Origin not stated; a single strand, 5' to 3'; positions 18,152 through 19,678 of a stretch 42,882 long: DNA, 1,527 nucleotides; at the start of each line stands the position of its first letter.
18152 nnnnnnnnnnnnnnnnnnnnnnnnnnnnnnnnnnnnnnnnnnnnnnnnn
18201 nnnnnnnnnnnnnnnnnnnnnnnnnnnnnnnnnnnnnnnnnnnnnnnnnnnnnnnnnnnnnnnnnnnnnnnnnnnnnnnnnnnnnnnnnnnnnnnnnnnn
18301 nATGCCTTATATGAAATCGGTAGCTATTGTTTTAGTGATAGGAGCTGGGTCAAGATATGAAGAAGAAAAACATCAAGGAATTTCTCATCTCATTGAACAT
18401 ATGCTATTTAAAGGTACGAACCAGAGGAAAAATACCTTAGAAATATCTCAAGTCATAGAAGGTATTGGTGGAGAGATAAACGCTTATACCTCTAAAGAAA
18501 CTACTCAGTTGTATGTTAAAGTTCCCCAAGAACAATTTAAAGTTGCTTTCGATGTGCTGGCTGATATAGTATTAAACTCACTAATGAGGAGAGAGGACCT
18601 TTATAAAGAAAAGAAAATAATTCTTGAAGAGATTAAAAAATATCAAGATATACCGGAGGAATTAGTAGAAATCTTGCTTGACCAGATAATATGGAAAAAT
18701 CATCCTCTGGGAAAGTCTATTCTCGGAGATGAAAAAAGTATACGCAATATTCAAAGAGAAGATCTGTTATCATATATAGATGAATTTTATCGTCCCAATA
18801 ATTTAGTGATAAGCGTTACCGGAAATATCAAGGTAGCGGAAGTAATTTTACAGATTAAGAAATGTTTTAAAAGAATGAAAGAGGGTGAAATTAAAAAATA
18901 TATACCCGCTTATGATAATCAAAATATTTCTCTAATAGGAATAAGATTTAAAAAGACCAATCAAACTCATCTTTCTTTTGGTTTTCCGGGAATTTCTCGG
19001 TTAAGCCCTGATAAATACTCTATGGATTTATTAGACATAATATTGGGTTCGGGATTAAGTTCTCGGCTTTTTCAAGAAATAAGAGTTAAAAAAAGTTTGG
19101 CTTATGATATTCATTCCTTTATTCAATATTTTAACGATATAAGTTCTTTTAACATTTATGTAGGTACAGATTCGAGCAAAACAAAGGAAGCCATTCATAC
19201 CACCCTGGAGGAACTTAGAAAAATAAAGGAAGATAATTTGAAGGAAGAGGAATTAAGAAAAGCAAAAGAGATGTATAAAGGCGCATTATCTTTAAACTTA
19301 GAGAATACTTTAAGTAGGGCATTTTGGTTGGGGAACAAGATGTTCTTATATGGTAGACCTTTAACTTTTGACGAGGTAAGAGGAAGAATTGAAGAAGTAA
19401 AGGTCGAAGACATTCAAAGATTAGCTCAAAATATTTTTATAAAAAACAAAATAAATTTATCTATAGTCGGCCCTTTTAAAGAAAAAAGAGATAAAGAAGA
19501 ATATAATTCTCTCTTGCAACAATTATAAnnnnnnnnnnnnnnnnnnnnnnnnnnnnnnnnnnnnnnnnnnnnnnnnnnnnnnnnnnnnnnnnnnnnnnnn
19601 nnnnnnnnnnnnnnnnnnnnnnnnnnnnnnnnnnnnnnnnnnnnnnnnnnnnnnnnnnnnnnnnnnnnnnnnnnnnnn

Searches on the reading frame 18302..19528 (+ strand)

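Call 65: search_protein_families(library=pfam, proteins=[window:18302-19528:+], max_evalue=0.001)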
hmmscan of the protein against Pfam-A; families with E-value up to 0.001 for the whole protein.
window:18302-19528:+ (408 aa): 2 families
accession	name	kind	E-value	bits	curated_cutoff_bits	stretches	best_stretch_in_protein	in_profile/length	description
PF05193.26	Peptidase_M16_C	-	4.9e-41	141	23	1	149-324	1-180/181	Peptidase M16 inactive domain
PF00675.25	Peptidase_M16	-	1.2e-39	136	22.3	1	3-143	9-148/149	Insulinase (Peptidase family M16)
